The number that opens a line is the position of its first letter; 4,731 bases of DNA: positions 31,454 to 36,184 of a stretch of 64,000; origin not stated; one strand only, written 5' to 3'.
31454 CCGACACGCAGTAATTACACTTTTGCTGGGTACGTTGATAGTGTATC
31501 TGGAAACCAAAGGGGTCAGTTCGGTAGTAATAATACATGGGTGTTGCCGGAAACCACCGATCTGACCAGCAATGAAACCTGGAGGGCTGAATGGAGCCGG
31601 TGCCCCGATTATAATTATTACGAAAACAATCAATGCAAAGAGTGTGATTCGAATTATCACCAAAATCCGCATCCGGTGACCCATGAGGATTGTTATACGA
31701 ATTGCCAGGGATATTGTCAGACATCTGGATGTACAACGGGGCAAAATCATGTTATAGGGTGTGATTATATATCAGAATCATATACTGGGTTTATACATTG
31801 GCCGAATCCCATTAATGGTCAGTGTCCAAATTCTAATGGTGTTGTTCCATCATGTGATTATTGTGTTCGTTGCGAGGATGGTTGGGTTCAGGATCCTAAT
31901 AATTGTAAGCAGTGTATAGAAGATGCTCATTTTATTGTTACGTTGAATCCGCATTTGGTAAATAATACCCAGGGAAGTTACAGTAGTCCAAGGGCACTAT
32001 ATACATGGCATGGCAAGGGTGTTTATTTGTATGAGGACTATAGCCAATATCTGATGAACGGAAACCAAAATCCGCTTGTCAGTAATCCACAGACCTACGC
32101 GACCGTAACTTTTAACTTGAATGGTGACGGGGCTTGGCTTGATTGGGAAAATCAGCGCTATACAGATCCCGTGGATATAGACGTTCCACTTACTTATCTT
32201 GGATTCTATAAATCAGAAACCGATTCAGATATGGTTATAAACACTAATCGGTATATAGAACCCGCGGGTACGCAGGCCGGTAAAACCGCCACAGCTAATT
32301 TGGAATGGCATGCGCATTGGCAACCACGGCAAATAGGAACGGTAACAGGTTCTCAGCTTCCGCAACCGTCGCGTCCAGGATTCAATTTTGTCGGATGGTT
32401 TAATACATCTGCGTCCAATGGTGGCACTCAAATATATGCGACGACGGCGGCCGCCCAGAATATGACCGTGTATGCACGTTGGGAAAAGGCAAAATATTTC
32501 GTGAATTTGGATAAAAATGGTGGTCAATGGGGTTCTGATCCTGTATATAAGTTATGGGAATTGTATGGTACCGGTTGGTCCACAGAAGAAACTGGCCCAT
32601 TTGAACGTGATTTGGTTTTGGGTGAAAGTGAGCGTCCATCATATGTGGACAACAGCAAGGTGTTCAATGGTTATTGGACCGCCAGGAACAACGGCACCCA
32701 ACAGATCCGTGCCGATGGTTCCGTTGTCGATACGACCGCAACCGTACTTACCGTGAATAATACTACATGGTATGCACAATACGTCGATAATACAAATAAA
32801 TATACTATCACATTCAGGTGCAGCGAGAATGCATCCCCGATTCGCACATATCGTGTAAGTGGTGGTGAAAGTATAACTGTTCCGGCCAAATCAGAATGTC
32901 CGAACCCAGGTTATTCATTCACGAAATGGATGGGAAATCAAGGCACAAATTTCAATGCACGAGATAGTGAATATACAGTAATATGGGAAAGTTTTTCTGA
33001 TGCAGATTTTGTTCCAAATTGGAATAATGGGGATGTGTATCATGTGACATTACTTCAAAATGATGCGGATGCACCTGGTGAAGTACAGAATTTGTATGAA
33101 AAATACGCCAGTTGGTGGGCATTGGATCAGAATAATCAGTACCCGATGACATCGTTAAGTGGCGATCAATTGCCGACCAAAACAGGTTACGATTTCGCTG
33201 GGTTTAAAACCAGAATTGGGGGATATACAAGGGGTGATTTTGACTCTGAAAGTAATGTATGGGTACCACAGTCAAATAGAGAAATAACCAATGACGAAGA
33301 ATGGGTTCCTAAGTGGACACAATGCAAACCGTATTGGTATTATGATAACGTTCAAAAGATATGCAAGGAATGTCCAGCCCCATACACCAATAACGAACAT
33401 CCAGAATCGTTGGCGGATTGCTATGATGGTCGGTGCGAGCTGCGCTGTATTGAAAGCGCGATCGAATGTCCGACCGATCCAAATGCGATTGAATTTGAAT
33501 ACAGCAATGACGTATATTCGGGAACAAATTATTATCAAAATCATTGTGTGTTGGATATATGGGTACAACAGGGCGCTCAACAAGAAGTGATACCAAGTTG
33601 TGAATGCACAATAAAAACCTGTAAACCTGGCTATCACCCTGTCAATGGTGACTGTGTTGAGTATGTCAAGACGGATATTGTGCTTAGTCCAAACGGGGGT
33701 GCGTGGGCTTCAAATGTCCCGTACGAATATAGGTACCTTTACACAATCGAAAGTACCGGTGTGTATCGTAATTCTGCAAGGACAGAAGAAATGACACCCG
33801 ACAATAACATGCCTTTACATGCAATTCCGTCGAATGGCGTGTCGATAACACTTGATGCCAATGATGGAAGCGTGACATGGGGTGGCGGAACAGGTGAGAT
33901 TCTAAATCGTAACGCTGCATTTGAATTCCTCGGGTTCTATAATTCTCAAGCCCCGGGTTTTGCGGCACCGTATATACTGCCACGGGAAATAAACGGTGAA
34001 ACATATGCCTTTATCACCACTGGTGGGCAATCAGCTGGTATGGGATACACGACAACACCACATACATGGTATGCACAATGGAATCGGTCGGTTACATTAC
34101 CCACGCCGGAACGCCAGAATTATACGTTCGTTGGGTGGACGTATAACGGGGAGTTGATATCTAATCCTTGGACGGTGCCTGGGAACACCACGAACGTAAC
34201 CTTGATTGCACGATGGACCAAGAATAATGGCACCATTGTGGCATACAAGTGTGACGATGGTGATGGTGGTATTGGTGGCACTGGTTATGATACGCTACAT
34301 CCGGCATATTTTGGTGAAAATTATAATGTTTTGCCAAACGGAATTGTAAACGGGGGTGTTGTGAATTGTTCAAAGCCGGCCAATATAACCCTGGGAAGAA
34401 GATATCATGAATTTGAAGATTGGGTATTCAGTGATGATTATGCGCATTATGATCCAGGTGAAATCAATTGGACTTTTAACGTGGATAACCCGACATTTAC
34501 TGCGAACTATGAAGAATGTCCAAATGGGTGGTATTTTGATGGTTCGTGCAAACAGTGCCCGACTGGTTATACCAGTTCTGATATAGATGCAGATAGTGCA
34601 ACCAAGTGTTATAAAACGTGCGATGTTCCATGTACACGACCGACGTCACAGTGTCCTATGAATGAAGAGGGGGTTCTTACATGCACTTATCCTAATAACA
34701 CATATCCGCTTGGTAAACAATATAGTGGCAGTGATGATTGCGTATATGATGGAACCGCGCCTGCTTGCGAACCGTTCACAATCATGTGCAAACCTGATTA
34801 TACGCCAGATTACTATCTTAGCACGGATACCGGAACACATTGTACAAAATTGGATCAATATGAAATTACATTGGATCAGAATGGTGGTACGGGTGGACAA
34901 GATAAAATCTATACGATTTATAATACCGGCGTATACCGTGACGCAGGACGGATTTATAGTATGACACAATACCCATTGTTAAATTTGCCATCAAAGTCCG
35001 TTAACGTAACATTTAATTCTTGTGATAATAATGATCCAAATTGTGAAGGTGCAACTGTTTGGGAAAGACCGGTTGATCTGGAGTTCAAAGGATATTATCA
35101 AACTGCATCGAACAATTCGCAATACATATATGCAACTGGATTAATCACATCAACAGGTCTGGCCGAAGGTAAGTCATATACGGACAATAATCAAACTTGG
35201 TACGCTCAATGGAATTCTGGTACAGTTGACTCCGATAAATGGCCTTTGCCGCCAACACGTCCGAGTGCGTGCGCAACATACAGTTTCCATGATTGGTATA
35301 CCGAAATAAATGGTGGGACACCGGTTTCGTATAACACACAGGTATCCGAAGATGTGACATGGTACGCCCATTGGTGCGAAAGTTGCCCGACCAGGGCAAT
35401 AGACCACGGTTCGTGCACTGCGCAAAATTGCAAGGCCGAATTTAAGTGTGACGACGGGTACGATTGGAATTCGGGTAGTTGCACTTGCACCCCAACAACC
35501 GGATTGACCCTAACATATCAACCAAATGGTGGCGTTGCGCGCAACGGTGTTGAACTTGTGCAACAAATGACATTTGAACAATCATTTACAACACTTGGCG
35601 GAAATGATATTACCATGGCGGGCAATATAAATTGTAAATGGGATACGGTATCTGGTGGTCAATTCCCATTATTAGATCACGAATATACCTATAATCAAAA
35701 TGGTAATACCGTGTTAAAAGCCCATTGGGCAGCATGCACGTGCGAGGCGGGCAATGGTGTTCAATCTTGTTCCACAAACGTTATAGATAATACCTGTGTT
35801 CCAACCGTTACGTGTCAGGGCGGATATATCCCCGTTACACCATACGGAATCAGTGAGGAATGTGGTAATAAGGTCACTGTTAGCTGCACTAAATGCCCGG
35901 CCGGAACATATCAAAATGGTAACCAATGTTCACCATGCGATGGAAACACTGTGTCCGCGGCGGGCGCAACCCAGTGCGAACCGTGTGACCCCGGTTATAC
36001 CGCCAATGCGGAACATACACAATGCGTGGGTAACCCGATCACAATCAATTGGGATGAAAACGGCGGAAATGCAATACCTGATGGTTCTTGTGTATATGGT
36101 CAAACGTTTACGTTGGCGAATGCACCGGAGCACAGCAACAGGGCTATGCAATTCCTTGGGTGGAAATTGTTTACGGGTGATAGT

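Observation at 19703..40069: Uninterrupted 20.4-kb gene for a 6788-aa secreted Cys-rich mosaic protein in a small diderm genome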

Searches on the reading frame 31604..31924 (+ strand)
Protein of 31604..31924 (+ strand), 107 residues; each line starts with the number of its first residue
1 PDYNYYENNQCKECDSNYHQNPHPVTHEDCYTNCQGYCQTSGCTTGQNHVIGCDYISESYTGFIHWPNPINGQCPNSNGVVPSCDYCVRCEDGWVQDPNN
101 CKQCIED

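Call 83: search_protein_families(library=pfam, proteins=[window:31604-31924:+], max_evalue=0.01)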
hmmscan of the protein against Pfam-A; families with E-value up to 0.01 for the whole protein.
window:31604-31924:+ (107 aa): 1 family
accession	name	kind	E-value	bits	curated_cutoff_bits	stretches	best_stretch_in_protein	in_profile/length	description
PF06422.18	PDR_CDR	-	0.0099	16.2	20.5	0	35-61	14-40/92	CDR ABC transporter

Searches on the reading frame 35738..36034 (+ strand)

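Call 83: search_protein_families(library=pfam, proteins=[window:35738-36034:+], max_evalue=0.01)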
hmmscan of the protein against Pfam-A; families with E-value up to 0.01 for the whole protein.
window:35738-36034:+ (99 aa): 3 families
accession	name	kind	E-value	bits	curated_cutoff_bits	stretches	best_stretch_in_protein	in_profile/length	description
PF07699.19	Ephrin_rec_like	-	0.0006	20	23.1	0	45-89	6-37/48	Tyrosine-protein kinase ephrin type A/B receptor-like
PF23091.2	TNFR_ELAPOR1_6th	-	0.0032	17.8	33.2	1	48-74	12-39/41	ELAPOR1-like, TNF receptor-like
PF07562.20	NCD3G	-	0.0083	16.4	38.9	1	63-88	28-53/54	Nine Cysteines Domain of family 3 GPCR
